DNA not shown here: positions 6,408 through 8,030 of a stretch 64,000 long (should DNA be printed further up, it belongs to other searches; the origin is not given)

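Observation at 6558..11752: Aspartate-to-2,4-diaminobutyrate gene set (ask-asd plus an EctB-type transaminase) next to a MurE-like ligase with an altered DAP-recognition motif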

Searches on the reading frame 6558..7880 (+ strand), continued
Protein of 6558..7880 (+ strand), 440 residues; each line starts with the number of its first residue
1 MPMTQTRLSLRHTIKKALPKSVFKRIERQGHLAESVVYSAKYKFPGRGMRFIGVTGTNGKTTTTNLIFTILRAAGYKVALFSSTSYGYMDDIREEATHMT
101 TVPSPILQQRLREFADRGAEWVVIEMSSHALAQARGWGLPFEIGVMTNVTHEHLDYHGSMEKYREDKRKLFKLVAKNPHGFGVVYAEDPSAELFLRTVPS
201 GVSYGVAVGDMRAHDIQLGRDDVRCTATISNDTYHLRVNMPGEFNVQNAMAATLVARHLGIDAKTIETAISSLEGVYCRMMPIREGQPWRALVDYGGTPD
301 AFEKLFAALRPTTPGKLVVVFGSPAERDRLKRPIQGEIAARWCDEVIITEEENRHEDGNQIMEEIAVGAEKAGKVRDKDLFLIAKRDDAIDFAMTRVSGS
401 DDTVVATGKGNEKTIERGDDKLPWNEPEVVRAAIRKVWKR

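Call 15: find_encoding_contigs(protein=P0036, flank=10000, max_places=2)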
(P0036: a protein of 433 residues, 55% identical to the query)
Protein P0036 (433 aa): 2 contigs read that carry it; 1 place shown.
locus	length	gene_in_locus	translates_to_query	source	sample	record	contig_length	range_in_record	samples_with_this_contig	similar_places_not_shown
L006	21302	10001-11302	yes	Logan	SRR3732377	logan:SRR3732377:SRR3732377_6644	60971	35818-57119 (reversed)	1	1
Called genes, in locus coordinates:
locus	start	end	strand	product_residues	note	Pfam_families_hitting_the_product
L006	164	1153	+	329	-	PF02388:FemAB, PF13480:Acetyltransf_6, PF02388:FemAB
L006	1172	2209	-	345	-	PF02543:Carbam_trans_N (faint), PF00814:TsaD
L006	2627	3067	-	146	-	-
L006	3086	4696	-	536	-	-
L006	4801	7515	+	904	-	PF00657:Lipase_GDSL (weak), PF13472:Lipase_GDSL_2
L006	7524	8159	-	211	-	-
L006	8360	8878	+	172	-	-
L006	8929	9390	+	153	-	PF06695:Sm_multidrug_ex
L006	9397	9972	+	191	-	PF13460:NAD_binding_10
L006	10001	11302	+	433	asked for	PF08245:Mur_ligase_M, PF02875:Mur_ligase_C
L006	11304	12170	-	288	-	PF19420:DDAH_eukar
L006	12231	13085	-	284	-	-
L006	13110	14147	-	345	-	PF02388:FemAB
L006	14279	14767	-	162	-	-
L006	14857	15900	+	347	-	PF01380:SIS, PF10432:bact-PGI_C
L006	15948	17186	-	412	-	PF12704:MacB_PCD, PF02687:FtsX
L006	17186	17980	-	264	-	PF00005:ABC_tran, PF02463:SMC_N (faint), PF13304:AAA_21 (weak)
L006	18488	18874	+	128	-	PF06397:Desulfoferrod_N, PF01880:Desulfoferrodox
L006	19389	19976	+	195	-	-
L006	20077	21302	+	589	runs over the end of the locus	-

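Call 24: find_related_loci(query=A1, collection=genome_contigs, flank=10000)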
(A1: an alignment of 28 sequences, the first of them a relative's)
Query A1 (440 aa) in genome_contigs; peptide patterns used: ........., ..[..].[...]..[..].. (x = any residue, [..] = any of these).
600 stretches matched a pattern (row limit reached: there are more); 579 encode a relative of the query (tblastn E <= 1e-3); the best 80 are kept; 80 distinct loci.
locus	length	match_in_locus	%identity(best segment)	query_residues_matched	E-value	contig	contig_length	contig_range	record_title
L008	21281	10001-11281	52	9-435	1e-151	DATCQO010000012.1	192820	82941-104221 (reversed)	MAG TPA_asm: Candidatus Microsaccharimonas sp. isolate SMAG_U7255 k141_197731, whole genome shotgun sequence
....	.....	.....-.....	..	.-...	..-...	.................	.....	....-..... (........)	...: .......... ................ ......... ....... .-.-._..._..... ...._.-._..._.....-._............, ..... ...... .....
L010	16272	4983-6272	49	8-436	3e-136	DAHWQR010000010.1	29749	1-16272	MAG TPA_asm: Candidatus Saccharibacteria bacterium isolate clean1453 k141_1159298, whole genome shotgun sequence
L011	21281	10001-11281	49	8-435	1e-135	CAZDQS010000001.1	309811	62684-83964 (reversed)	MAG TPA_asm: uncultured Candidatus Saccharibacteria bacterium isolate SRP144015_co1_47 genome assembly, contig: NODE_14_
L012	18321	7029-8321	48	7-436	1e-133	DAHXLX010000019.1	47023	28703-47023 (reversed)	MAG TPA_asm: Candidatus Saccharibacteria bacterium isolate clean1607 k141_389821, whole genome shotgun sequence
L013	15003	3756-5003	48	7-421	9e-133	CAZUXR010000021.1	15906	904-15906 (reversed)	MAG TPA_asm: uncultured Candidatus Saccharibacteria bacterium isolate SRP200132_co1_356 genome assembly, contig: NODE_64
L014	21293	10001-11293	47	8-436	2e-132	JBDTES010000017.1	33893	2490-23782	MAG: Candidatus Saccharimonadales bacterium isolate cluster2_bin.208 k127_2631775, whole genome shotgun sequence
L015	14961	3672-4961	48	8-436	7e-129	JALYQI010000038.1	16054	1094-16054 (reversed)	MAG: bacterium isolate MDV bin59 SD1454-56_k127_954941, whole genome shotgun sequence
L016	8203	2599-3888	45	8-436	5e-123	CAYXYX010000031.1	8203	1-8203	MAG TPA_asm: uncultured Candidatus Saccharibacteria bacterium isolate SRP285395_co1_424 genome assembly, contig: NODE_15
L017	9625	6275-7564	47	10-435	4e-116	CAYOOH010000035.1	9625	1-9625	MAG TPA_asm: uncultured Candidatus Saccharimonadales bacterium isolate SRP200132_co1_41 genome assembly, contig: NODE_12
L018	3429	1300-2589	41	10-415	8e-111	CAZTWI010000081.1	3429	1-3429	MAG TPA_asm: uncultured Candidatus Saccharibacteria bacterium isolate SRP344714_co2_155 genome assembly, contig: NODE_69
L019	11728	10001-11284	43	15-437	4e-106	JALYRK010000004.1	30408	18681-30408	MAG: bacterium isolate MDV bin87 SD1454_NODE_198_length_30408_cov_8.194644, whole genome shotgun sequence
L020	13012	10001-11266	42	12-437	2e-102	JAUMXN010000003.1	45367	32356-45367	MAG: Candidatus Saccharibacteria bacterium isolate S16M_St_27 NODE_98_length_45367_cov_7.413842, whole genome shotgun se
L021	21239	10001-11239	42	14-430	7e-101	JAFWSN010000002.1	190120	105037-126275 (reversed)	Candidatus Saccharibacteria bacterium isolate RGIG6031 Sheep_Omasum-4__c338300, whole genome shotgun sequence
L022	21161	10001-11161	42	31-429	1e-92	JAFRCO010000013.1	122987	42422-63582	Candidatus Saccharibacteria bacterium isolate RGIG2372 Goat_Ileum-3__c205113, whole genome shotgun sequence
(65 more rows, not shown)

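Call 28: search_protein_families(library=ncbifam, max_evalue=0.00001, proteins=[L004:8931-10004:+, L004:11416-12411:+, L004:7696-8829:-, L004:12428-13684:-, L004:14153-15400:+, L004:6724-7641:-, L006:11304-12170:-, L006:12231-13085:-, L006:13110-14147:-])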
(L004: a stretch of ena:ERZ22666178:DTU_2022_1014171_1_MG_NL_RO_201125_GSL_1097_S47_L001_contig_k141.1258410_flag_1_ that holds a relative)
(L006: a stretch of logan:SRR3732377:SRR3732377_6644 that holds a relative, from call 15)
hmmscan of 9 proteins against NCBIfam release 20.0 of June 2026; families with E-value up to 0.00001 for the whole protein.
L004:8931-10004:+ (357 aa): 20 families
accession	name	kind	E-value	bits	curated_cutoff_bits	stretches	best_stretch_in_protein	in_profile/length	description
NF001126.0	PRK00139.1-4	equivalog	5.5e-32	110.9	373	2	152-277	250-374/486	UDP-N-acetylmuramoyl-L-alanyl-D-glutamate--2,6-diaminopimelate ligase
TIGR01085.1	murE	subfamily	8.7e-29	100.7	257.3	2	165-276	252-363/472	UDP-N-acetylmuramyl-tripeptide synthetase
NF001124.0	PRK00139.1-2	equivalog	9.4e-21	74.1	476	2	156-276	263-382/500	UDP-N-acetylmuramoyl-L-alanyl-D-glutamate--2,6-diaminopimelate ligase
NF008896.0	PRK11929.1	equivalog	8.5e-20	70.2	1023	2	11-102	98-190/965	bifunctional UDP-N-acetylmuramoyl-L-alanyl-D-glutamate--2,6-diaminopimelate ligase MurE/UDP-N-acetylmuramoyl-tripeptide--D-alanyl-D-alanine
NF001123.0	PRK00139.1-1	equivalog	4.4e-18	65.2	586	1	169-276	275-381/493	UDP-N-acetylmuramoyl-L-alanyl-D-glutamate--2,6-diaminopimelate ligase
NF010628.0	PRK14022.1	equivalog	1e-16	60.8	536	1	141-279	243-375/483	UDP-N-acetylmuramoyl-L-alanyl-D-glutamate--L-lysine ligase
NF010623.0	PRK14016.1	subfamily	7.4e-16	57.5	877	1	26-100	481-552/871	cyanophycin synthetase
TIGR02068.2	cya_phycin_syn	equivalog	1.9e-15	56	850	1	24-98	478-549/862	cyanophycin synthetase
TIGR01143.1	murF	subfamily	1.1e-10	41.1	288.6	1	150-269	205-322/418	UDP-N-acetylmuramoyl-tripeptide--D-alanyl-D-alanine ligase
NF053645.1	pMurC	equivalog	1.4e-10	40.5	560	1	187-313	306-437/492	pseudomurein biosynthesis peptide ligase pMurC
TIGR01082.1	murC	equivalog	3.6e-10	39.5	335.1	1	162-276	236-351/449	UDP-N-acetylmuramate--L-alanine ligase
TIGR01499.1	folC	subfamily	3.8e-10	39.7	162.65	0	11-59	4-52/400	bifunctional protein FolC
NF053647.1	pMurD2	equivalog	7.7e-10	38.2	550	0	22-55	96-129/405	pseudomurein biosynthesis peptide ligase pMurD2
NF011171.0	PRK14573.1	equivalog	1.5e-09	36.4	1015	1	26-277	105-349/809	bifunctional UDP-N-acetylmuramate--L-alanine ligase/D-alanine--D-alanine ligase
NF001129.0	PRK00139.2-3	equivalog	9.9e-09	34.2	762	0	14-81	107-175/517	UDP-N-acetylmuramoyl-L-alanyl-D-glutamate--2,6-diaminopimelate ligase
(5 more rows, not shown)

L004:11416-12411:+ (331 aa): 0 families

L004:7696-8829:- (377 aa): 1 family
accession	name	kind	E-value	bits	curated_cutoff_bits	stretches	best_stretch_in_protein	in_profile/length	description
NF052444.1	DhDoxglucKinKdgK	equivalog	1e-07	31.7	400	1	14-188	3-170/303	2-dehydro-3-deoxygluconokinase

L004:12428-13684:- (418 aa): 69 families (the best 25 are shown)
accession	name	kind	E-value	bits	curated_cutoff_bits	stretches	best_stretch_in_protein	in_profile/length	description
NF006733.0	PRK09264.1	subfamily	1.4e-176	587.2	438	1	8-416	10-419/425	diaminobutyrate--2-oxoglutarate transaminase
TIGR02407.1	ectoine_ectB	equivalog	6.1e-170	565.3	552.2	1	8-412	6-411/412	diaminobutyrate--2-oxoglutarate transaminase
TIGR00709.1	dat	subfamily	3e-124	415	401.6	1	8-416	10-438/442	diaminobutyrate--2-oxoglutarate transaminase family protein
NF005386.0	PRK06931.1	equivalog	1.7e-85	287.4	753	1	8-417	29-458/461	diaminobutyrate--2-oxoglutarate transaminase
NF005393.0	PRK06938.1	subfamily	3.7e-82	276.1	671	1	8-416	38-467/469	diaminobutyrate--2-oxoglutarate transaminase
TIGR00707.1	argD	subfamily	5.9e-67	226.1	410.05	1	18-411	8-380/381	acetylornithine/succinylornithine family transaminase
NF004426.0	PRK05769.1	equivalog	4.2e-63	213.7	552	1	12-413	29-439/441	acetyl ornithine aminotransferase family protein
NF005993.0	PRK08117.1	subfamily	1e-62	212.2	574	1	20-413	26-429/433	aspartate aminotransferase family protein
NF002797.0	PRK02936.1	equivalog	5.3e-61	206.5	496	1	17-414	9-380/385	acetylornithine transaminase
NF002325.0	PRK01278.1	subfamily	4.7e-60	203.3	372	1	14-414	8-389/395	acetylornithine transaminase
NF002874.0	PRK03244.1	equivalog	1.6e-58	198.4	457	1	20-416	26-397/399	acetylornithine transaminase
NF042418.1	LysJ_Th_th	equivalog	1.7e-55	188.5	700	1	15-414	15-384/386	[LysW]-aminoadipate semialdehyde transaminase LysJ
NF003468.0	PRK05093.1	subfamily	4.4e-53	180.4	522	1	12-416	17-404/405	acetylornithine/succinyldiaminopimelate transaminase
NF053554.1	prodigi_MAP_PigE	equivalog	6.9e-53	180.1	850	1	21-361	402-731/837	prodigiosin MAP biosynthesis aminotransferase PigE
NF005692.0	PRK07495.1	equivalog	2.4e-51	174.7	724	1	21-414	24-422/425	4-aminobutyrate--2-oxoglutarate transaminase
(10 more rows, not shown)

L004:14153-15400:+ (415 aa): 2 families
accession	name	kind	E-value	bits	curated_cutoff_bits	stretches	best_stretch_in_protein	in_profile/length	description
NF047883.1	UAcmpLyAlTFemX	equivalog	5.9e-15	55.4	500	1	10-244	14-236/337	UDP-N-acetylmuramoylpentapeptide-lysine N(6)-alanyltransferase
TIGR03019.1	pepcterm_femAB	equivalog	5.2e-09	35.6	260.35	1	156-243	117-200/330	FemAB family XrtA/PEP-CTERM system-associated protein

L004:6724-7641:- (305 aa): 0 families

L006:11304-12170:- (288 aa): 5 families
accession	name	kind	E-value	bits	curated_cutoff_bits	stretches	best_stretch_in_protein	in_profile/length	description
NF045659.1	DiMArgaseDdahMtb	equivalog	2.6e-40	138.4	300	2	175-286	179-282/283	dimethylargininase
NF052232.1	Arg_dihydro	equivalog_domain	2.8e-30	105.5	450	2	5-154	5-158/266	arginine dihydrolase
NF052231.1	bifunc_ArgZ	exception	1.1e-28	99.9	1025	1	5-287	7-269/696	bifunctional arginine dihydrolase/ornithine cyclodeaminase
NF045660.1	DiMthArgaseDdahStm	equivalog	6.1e-19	68.8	340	1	24-143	20-139/249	dimethylargininase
NF045658.1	DiMArgaseDdah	equivalog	7.8e-09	35.7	450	0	29-138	27-137/254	dimethylargininase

L006:12231-13085:- (284 aa): 0 families

L006:13110-14147:- (345 aa): 1 family
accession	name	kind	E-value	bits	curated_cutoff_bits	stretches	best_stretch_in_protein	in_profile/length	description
NF047883.1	UAcmpLyAlTFemX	equivalog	1.1e-07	31.5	500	1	8-322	9-333/337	UDP-N-acetylmuramoylpentapeptide-lysine N(6)-alanyltransferase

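Call 48: find_encoding_contigs(protein=P0039, flank=10000, max_places=1)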
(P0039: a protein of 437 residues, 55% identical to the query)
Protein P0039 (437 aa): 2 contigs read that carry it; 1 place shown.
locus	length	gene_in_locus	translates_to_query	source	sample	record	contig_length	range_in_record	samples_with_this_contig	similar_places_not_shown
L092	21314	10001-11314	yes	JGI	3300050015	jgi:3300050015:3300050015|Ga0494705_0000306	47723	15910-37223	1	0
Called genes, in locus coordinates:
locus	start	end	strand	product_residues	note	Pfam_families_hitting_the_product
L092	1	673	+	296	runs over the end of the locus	PF00990:GGDEF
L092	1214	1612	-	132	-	-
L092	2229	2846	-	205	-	-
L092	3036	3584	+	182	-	-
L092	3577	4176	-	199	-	PF00657:Lipase_GDSL, PF13472:Lipase_GDSL_2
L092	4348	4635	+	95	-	-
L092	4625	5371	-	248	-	-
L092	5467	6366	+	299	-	PF00005:ABC_tran, PF13304:AAA_21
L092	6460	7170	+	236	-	PF12679:ABC2_membrane_2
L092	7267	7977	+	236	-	PF12679:ABC2_membrane_2, PF12730:ABC2_membrane_4 (weak)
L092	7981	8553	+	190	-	PF01928:CYTH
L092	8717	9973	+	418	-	PF00202:Aminotran_3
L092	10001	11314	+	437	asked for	PF08245:Mur_ligase_M, PF02875:Mur_ligase_C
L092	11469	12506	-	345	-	PF02388:FemAB, PF13480:Acetyltransf_6 (weak), PF02388:FemAB (weak)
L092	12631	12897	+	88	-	PF00166:Cpn10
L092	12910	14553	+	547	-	PF00118:Cpn60_TCP1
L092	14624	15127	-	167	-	-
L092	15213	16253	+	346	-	PF01380:SIS, PF10432:bact-PGI_C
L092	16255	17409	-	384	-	PF12704:MacB_PCD, PF02687:FtsX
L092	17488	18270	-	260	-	PF02463:SMC_N (faint), PF00005:ABC_tran, PF13304:AAA_21 (faint)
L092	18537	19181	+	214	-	PF08378:NERD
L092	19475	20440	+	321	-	-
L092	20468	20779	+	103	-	-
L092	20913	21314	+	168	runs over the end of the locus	-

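Call 49: find_encoding_contigs(protein=P0047, flank=10000, max_places=1)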
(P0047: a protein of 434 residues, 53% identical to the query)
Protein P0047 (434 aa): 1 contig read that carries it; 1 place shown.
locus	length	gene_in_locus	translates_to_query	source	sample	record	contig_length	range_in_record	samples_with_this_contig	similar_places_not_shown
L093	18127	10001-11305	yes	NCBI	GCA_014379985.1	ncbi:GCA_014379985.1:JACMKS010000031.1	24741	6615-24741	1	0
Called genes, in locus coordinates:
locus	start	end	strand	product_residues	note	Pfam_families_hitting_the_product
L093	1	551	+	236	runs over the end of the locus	-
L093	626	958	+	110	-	-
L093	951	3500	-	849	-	PF00133:tRNA-synt_1, PF01406:tRNA-synt_1e (faint), PF09334:tRNA-synt_1g, PF13603:tRNA-synt_1_2, PF09334:tRNA-synt_1g (weak), PF08264:Anticodon_1, PF10458:Val_tRNA-synt_C (weak)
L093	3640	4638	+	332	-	PF02388:FemAB, PF13480:Acetyltransf_6, PF02388:FemAB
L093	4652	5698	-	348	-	PF00814:TsaD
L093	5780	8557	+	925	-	PF00657:Lipase_GDSL, PF13472:Lipase_GDSL_2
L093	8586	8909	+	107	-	-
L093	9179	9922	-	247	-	-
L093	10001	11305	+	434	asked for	PF08245:Mur_ligase_M, PF02875:Mur_ligase_C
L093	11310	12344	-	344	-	PF02388:FemAB (weak), PF13480:Acetyltransf_6, PF02388:FemAB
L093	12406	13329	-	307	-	-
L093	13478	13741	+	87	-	PF00166:Cpn10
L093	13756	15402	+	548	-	PF00118:Cpn60_TCP1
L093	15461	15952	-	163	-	-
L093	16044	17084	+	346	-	PF01380:SIS, PF10432:bact-PGI_C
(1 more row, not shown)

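Call 54: search_solved_structures(query=L006:11304-12170:-, max_evalue=0.00001)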
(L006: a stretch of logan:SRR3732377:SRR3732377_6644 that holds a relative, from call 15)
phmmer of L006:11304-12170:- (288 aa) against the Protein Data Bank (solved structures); distinct sequences matched with E-value up to 0.00001: 8.
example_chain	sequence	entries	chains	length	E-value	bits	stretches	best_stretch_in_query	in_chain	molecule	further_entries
6lrf_A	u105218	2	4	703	1.9e-23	86.5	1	6-286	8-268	Alr4995 protein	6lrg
6lrh_A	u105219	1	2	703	3.3e-22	82.4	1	6-286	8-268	Alr4995 protein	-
6jv0_A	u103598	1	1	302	1.2e-20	77.3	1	5-155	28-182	Sll1336 protein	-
6juz_A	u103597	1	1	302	6e-20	75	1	5-155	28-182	Sll1336 protein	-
6juy_A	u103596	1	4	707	2.3e-19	73.1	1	5-155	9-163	Sll1336 protein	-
6jv1_A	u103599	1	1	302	2.8e-19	72.8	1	5-155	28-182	Sll1336 protein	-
3bpb_A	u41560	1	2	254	3.5e-06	29.8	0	29-140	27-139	dimethylarginine dimethylaminohydrolase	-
3rhy_A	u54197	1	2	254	3.7e-06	29.7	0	29-140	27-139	N(G),N(G)-dimethylarginine dimethylaminohydrolase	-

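Call 66: predict_structure(alignment_id=A1)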
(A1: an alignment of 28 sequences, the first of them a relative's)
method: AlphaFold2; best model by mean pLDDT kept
length: 440 residues; sequences in the alignment: 28
mean_pLDDT: 87.9   pTM: 0.88
mean pLDDT of the five models: 87.9, 87.6, 85.7, 82.9, 82.1
residues with pLDDT >= 90: 271; 70-90: 127; 50-70: 22; < 50: 20
segments of 3 or more residues with pLDDT < 50: 1-8, 411-422
pLDDT, mean of each block of 10 residues (from residue 1): 40 71 78 87 90 93 96 98 90 75 82 95 92 87 95 81 95 95 97 97 96 94 95 96 92 98 98 88 92 86 90 95 73 93 96 79 95 98 93 96 84 43 74 87
secondary structure, 60 per line:
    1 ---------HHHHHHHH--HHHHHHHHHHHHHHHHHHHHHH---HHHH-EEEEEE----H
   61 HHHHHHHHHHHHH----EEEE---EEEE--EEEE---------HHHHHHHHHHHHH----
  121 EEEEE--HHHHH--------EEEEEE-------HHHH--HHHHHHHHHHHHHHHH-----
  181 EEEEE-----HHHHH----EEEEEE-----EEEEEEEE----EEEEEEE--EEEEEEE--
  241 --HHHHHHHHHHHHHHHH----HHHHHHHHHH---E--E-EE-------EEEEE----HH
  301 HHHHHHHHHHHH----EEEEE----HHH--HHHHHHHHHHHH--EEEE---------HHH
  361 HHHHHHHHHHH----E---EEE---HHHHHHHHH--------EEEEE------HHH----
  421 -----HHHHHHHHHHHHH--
elements in order: H10-17 H20-41 H45-48 E50-55 H60-73 E78-81 E85-88 E91-94 H104-116 E121-125 H128-132 E141-146 H154-157 H160-175 E181-185 H191-195 E200-205 E211-218 E223-229 E232-238 H243-258 H263-272 E290-294 H299-312 E317-321 H331-342 E345-348 H358-371 E380-382 H386-394 E403-407 H426-438
